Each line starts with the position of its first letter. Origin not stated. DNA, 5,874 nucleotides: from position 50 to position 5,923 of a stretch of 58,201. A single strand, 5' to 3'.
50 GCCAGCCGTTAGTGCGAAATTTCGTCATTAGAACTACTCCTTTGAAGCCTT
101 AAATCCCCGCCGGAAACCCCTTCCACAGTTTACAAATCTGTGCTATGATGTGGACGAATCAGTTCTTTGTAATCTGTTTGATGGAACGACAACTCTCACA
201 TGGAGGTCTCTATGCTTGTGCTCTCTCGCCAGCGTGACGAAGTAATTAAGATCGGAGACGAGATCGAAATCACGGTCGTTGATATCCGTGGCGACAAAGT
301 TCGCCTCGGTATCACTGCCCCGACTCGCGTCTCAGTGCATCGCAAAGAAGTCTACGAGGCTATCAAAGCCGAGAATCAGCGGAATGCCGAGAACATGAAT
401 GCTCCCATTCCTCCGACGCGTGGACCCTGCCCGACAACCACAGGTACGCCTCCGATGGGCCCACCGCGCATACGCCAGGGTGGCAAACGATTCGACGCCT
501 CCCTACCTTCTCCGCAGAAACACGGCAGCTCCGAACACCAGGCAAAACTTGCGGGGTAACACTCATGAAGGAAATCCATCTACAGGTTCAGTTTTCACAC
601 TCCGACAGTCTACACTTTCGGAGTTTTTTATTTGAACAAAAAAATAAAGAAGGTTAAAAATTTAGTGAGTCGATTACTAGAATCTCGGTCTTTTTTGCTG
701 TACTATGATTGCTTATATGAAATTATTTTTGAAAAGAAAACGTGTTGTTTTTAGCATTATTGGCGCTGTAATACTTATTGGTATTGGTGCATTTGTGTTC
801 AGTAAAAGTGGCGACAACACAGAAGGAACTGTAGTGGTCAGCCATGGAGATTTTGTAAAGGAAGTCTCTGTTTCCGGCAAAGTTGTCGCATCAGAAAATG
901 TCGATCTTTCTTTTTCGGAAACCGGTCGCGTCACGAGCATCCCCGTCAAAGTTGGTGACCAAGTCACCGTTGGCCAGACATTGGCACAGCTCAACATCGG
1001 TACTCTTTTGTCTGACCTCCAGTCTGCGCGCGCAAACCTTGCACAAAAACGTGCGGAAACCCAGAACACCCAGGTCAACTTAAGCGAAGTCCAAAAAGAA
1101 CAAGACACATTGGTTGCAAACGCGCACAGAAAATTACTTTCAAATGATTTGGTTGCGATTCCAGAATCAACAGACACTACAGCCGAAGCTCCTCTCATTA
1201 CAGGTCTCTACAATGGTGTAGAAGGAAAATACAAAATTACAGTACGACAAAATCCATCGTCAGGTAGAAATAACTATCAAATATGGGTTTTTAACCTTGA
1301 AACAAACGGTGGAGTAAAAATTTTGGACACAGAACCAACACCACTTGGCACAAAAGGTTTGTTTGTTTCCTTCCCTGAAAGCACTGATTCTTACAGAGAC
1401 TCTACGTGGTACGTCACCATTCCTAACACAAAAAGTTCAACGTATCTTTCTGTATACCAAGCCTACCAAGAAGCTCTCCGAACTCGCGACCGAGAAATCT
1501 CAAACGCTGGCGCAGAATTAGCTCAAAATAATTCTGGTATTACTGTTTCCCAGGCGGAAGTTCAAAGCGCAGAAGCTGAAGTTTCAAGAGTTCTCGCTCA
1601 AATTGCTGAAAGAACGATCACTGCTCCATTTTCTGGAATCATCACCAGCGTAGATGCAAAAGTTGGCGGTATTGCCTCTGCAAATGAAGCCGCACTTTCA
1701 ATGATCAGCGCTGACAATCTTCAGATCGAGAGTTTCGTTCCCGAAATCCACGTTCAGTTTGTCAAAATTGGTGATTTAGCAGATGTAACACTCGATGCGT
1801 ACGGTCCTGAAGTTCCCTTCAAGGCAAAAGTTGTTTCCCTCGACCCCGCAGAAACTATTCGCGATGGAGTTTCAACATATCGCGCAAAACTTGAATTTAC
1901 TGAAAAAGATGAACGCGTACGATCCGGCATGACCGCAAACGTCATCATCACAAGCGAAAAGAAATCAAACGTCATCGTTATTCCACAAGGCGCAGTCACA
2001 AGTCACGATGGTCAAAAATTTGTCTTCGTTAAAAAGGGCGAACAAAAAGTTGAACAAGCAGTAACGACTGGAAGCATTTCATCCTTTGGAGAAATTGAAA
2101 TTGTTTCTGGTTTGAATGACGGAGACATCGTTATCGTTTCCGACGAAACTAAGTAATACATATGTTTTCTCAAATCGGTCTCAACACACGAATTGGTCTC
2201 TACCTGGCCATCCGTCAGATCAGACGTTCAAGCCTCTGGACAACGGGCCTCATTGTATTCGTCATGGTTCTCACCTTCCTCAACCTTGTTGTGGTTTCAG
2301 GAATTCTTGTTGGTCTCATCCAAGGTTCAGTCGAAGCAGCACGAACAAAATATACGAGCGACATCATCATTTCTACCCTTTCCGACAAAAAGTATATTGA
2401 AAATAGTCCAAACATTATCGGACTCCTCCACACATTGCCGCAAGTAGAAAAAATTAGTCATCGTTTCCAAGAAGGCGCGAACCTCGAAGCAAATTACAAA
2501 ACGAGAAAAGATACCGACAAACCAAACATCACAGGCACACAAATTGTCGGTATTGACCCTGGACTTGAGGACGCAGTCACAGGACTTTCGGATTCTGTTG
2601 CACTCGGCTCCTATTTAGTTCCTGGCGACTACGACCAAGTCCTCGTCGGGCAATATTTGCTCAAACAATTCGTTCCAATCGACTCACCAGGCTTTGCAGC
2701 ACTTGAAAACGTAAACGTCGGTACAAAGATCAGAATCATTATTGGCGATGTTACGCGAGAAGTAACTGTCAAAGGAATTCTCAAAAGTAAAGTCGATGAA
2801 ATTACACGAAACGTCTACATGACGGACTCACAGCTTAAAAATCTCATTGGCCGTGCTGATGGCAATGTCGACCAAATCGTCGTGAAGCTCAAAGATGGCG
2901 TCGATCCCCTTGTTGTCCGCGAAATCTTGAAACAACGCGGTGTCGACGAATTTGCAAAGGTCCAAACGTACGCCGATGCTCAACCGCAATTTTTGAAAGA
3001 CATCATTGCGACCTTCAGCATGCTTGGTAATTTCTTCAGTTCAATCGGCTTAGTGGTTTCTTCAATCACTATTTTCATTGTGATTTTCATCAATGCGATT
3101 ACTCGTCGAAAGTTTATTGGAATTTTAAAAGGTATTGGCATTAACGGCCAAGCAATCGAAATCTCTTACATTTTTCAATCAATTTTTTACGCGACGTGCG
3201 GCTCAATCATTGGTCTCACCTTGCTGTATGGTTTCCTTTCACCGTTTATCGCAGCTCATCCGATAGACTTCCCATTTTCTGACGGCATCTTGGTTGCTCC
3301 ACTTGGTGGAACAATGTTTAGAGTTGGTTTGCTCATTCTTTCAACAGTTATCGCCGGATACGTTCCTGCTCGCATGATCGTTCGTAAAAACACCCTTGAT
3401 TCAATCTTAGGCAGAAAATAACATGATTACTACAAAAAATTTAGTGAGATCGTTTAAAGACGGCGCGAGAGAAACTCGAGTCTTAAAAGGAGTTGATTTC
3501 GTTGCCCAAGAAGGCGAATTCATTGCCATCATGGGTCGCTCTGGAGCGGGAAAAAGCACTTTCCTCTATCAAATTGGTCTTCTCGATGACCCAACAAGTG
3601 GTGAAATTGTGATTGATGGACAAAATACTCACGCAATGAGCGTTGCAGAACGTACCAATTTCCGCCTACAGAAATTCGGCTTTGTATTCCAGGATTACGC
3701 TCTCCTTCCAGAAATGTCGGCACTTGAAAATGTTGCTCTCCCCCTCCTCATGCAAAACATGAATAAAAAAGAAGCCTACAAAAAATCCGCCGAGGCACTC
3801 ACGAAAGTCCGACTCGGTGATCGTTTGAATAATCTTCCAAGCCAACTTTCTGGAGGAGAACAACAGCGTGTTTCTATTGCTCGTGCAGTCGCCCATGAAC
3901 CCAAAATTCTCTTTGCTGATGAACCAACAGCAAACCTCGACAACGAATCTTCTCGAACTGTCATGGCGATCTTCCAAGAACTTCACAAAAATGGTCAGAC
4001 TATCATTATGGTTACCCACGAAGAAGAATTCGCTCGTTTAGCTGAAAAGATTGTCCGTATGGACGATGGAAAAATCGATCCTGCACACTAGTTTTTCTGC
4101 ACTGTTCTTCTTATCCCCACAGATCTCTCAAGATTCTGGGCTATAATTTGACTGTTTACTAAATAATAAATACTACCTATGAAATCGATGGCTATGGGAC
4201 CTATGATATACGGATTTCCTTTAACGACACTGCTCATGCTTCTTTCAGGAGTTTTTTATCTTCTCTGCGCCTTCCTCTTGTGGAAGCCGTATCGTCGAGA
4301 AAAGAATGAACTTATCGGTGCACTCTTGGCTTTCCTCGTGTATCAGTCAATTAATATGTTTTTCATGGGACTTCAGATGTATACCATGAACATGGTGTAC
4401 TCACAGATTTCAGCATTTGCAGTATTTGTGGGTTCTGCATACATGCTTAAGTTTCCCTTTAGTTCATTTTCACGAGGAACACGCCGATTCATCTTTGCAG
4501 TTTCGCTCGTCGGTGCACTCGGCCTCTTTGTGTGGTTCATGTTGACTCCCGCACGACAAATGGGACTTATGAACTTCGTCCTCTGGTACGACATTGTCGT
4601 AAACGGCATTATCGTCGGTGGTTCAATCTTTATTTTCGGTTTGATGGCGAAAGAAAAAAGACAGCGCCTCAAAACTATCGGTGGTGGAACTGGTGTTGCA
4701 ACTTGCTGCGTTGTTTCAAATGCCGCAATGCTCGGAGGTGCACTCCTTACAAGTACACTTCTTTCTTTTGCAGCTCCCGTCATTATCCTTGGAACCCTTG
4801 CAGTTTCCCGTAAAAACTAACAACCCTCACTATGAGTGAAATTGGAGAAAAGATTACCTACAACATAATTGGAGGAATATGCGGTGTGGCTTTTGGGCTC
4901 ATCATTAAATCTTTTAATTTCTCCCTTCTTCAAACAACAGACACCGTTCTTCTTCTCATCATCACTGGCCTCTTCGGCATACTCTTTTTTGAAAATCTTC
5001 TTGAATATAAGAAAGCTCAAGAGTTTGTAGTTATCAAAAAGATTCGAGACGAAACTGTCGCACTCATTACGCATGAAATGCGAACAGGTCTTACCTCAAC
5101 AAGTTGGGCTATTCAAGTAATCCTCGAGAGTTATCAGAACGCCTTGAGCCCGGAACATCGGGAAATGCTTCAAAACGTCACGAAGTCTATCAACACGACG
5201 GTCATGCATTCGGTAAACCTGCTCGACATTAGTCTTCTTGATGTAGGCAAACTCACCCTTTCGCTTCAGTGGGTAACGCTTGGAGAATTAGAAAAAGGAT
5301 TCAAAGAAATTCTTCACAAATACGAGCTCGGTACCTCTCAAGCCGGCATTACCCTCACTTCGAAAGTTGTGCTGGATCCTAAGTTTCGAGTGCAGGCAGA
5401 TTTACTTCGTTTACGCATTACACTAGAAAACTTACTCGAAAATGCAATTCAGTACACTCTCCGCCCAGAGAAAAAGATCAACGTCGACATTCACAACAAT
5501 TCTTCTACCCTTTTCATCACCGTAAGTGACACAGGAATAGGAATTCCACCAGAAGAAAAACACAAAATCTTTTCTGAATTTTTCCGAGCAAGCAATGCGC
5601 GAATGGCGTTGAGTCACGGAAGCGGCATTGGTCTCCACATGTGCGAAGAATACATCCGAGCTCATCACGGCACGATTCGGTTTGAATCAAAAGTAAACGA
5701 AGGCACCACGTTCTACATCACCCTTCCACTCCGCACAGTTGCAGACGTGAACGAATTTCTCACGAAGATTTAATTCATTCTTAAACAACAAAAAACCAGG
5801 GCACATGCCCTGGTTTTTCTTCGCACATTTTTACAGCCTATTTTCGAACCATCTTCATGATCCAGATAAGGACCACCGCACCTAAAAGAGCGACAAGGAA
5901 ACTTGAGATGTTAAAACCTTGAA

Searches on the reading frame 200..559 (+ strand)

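Call 84: search_protein_families(library=pfam, proteins=[window:200-559:+], max_evalue=0.001)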
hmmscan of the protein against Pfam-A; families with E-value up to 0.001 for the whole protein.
window:200-559:+ (119 aa): 1 family
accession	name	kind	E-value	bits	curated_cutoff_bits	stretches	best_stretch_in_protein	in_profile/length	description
PF02599.21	CsrA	-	1.1e-23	83.3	27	1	5-56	1-52/53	Global regulator protein family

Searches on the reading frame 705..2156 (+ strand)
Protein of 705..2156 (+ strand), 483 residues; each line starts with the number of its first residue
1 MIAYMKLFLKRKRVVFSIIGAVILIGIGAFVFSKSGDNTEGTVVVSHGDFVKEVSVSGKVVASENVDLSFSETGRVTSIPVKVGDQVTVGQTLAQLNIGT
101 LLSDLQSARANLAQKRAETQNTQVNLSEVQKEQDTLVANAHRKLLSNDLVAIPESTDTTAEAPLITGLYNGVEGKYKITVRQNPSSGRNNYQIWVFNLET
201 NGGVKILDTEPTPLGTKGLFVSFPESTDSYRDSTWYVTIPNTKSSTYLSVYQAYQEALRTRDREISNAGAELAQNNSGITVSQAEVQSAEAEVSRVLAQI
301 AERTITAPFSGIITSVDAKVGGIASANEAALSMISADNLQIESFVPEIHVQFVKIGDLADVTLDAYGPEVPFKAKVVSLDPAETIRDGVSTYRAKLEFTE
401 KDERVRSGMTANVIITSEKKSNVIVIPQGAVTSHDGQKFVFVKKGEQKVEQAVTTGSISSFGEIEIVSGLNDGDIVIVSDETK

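Call 35: find_encoding_contigs(protein=window:705-2156:+, flank=10000, max_places=4)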
Protein window:705-2156:+ (483 aa): no gene with exactly this product is on record in the collection.

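Call 84: search_protein_families(library=pfam, proteins=[window:705-2156:+], max_evalue=0.001)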
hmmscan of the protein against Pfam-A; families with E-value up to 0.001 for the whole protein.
window:705-2156:+ (483 aa): 4 families
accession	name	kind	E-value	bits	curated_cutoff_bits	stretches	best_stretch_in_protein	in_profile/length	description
PF13437.12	HlyD_3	-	2.6e-15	57.5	22.2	1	304-399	1-96/106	HlyD family secretion protein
PF16576.10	HlyD_D23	-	6.1e-15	55.5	30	1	247-411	56-214/214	Barrel-sandwich domain of CusB or HlyD membrane-fusion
PF13533.13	Biotin_lipoyl_2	-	1.9e-06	28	29.8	1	74-97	9-32/32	Biotin-lipoyl like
PF12700.13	HlyD_2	-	0.00046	19.5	25.1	0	10-134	11-131/416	HlyD family secretion protein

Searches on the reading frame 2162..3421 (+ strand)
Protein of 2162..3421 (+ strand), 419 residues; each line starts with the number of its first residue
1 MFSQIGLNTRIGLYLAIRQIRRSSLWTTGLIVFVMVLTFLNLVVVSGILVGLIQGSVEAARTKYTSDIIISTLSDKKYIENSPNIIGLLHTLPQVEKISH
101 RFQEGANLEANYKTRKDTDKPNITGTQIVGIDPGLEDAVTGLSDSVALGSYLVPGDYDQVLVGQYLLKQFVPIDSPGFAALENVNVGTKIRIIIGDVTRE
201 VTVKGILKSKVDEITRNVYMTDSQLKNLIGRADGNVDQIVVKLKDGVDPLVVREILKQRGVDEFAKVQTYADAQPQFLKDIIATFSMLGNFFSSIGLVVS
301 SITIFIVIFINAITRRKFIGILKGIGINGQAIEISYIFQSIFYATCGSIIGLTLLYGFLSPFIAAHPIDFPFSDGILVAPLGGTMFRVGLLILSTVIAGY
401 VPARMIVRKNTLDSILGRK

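Call 84: search_protein_families(library=pfam, proteins=[window:2162-3421:+], max_evalue=0.001)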
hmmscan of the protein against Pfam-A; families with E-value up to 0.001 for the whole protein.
window:2162-3421:+ (419 aa): 2 families
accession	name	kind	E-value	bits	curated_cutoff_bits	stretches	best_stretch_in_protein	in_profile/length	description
PF02687.27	FtsX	-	4.5e-10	40.1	25.5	1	290-410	1-119/120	FtsX-like permease C-terminal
PF12704.14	MacB_PCD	-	4.7e-10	40.5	27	1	48-257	21-205/207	MacB-like periplasmic core domain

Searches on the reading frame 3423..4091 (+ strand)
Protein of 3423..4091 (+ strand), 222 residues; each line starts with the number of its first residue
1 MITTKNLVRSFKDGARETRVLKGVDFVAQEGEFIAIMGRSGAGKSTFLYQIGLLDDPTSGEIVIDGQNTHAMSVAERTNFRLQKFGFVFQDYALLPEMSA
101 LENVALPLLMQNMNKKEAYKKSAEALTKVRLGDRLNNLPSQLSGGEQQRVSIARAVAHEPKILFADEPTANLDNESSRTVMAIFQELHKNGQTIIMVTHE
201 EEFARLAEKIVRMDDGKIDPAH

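Call 84: search_protein_families(library=pfam, proteins=[window:3423-4091:+], max_evalue=0.001)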
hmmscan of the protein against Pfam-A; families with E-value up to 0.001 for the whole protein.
window:3423-4091:+ (222 aa): 3 families
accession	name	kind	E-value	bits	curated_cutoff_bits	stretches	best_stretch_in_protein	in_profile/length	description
PF00005.33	ABC_tran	-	1.5e-33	116.7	25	1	21-170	1-137/137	ABC transporter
PF02463.25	SMC_N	-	5.8e-09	36.1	40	1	32-213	25-211/220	RecF/RecN/SMC N terminal domain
PF13304.12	AAA_21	-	4.1e-05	24.2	27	0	139-200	235-299/304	AAA domain, putative AbiEii toxin, Type IV TA system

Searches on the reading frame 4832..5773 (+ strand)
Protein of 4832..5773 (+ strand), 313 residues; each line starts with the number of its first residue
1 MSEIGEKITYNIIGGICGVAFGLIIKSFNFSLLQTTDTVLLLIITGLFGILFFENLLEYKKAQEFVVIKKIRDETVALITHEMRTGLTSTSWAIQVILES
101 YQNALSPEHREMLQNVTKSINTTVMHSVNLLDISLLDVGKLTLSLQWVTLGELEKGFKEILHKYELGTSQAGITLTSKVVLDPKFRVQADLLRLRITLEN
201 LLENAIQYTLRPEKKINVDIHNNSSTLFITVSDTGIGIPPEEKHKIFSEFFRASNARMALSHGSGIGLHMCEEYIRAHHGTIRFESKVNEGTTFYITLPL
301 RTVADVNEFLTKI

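Call 84: search_protein_families(library=pfam, proteins=[window:4832-5773:+], max_evalue=0.001)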
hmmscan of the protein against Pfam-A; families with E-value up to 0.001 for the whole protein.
window:4832-5773:+ (313 aa): 3 families
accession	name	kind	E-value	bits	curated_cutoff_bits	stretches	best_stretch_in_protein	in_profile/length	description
PF02518.31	HATPase_c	-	2.2e-26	92.9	26.4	1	190-301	2-110/111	Histidine kinase-, DNA gyrase B-, and HSP90-like ATPase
PF14501.12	HATPase_c_5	-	5.1e-05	23.6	22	1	195-287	7-91/102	GHKL domain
PF00512.31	HisKA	-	0.00017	22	26.9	1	72-134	2-61/66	His Kinase A (phospho-acceptor) domain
